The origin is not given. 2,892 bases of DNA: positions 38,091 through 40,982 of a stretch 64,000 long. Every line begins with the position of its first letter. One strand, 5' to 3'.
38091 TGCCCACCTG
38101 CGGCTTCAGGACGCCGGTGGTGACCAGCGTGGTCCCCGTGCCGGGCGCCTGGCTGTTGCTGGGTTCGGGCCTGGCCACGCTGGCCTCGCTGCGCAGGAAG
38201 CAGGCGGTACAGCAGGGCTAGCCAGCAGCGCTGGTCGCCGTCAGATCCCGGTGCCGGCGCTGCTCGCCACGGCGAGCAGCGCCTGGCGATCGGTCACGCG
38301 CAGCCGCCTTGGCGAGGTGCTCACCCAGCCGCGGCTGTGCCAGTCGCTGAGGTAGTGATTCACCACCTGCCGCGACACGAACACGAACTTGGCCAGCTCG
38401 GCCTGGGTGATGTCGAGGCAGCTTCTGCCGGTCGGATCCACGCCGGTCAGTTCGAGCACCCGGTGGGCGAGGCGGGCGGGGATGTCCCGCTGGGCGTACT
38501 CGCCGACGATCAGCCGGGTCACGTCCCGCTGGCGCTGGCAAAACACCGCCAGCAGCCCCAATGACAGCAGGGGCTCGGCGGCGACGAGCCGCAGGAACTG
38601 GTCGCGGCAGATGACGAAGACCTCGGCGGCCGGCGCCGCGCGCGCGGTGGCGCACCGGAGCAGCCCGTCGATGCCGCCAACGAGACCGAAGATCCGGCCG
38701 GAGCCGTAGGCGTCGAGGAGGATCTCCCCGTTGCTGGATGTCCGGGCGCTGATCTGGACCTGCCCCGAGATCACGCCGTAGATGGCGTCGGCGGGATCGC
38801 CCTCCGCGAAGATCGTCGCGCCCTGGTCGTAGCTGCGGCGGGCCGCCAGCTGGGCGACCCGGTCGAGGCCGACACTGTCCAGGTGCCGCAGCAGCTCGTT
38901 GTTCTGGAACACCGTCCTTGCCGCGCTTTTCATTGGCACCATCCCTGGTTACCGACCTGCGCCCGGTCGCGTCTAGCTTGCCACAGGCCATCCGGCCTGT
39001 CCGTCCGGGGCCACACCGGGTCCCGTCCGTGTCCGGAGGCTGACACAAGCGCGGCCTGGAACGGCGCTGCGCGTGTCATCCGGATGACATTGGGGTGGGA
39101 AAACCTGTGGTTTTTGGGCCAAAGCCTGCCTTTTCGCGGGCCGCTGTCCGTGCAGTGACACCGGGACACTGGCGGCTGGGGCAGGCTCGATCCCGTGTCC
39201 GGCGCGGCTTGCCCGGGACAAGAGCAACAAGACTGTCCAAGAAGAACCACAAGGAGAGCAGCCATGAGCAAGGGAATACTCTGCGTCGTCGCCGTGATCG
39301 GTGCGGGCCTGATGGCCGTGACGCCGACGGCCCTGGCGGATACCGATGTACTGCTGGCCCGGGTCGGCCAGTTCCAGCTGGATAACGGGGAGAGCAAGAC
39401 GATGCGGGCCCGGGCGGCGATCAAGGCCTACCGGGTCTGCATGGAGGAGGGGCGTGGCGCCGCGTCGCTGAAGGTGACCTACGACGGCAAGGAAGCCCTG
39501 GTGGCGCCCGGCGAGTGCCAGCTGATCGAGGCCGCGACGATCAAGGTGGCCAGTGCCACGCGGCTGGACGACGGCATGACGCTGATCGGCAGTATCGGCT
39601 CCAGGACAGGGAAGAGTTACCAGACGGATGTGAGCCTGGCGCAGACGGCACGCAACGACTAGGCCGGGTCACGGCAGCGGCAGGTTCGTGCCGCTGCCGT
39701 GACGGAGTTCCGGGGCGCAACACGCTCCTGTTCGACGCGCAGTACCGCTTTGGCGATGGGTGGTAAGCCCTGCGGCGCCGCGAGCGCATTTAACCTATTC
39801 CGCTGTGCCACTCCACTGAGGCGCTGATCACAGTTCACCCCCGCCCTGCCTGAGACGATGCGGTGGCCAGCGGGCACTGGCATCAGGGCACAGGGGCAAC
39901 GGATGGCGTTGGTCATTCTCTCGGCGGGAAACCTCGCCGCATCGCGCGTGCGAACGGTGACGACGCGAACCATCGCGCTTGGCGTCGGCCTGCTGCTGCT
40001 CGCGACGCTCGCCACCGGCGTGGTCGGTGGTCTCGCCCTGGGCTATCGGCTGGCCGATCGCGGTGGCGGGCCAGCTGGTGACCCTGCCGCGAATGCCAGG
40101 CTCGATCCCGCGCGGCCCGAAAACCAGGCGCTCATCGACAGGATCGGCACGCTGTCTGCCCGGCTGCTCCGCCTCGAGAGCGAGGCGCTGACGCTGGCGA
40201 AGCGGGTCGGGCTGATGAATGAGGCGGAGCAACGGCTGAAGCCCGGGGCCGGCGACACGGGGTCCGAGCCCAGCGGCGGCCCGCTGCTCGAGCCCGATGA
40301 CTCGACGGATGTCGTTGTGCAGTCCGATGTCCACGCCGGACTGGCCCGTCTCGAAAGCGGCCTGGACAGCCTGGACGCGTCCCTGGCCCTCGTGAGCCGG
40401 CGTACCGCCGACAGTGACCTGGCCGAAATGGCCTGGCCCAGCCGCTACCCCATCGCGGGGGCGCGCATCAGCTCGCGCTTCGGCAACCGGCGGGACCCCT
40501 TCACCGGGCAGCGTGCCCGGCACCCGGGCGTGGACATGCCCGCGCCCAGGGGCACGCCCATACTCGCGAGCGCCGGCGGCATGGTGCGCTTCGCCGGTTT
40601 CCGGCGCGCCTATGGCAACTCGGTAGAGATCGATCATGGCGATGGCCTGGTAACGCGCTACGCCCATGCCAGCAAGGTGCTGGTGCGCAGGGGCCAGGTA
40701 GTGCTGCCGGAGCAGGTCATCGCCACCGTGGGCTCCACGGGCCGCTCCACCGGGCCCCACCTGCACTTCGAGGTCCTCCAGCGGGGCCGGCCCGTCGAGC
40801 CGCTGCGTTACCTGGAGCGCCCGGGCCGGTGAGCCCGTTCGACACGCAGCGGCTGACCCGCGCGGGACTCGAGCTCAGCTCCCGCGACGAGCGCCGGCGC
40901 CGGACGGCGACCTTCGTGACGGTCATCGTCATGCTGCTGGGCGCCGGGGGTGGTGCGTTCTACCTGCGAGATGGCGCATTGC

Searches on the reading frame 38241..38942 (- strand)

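Call 86: search_protein_families(library=pfam, proteins=[window:38241-38942:-], max_evalue=0.0001)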
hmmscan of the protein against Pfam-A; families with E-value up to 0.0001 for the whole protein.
window:38241-38942:- (233 aa): 3 families
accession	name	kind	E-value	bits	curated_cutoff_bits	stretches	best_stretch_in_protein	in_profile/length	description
PF00027.35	cNMP_binding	-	2.2e-17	63.2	27.5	1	35-121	1-87/89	Cyclic nucleotide-binding domain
PF13545.12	HTH_Crp_2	-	1.6e-12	47.7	27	1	156-224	1-69/70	Crp-like helix-turn-helix domain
PF12802.13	MarR_2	-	2.6e-05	24.7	27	0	158-209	6-52/61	MarR family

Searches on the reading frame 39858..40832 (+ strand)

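Call 86: search_protein_families(library=pfam, proteins=[window:39858-40832:+], max_evalue=0.0001)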
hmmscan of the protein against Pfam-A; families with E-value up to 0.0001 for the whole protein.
window:39858-40832:+ (324 aa): 1 family
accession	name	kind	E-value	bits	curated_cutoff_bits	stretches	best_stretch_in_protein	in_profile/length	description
PF01551.29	Peptidase_M23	-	5.5e-33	113.5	28.7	1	221-315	2-96/96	Peptidase family M23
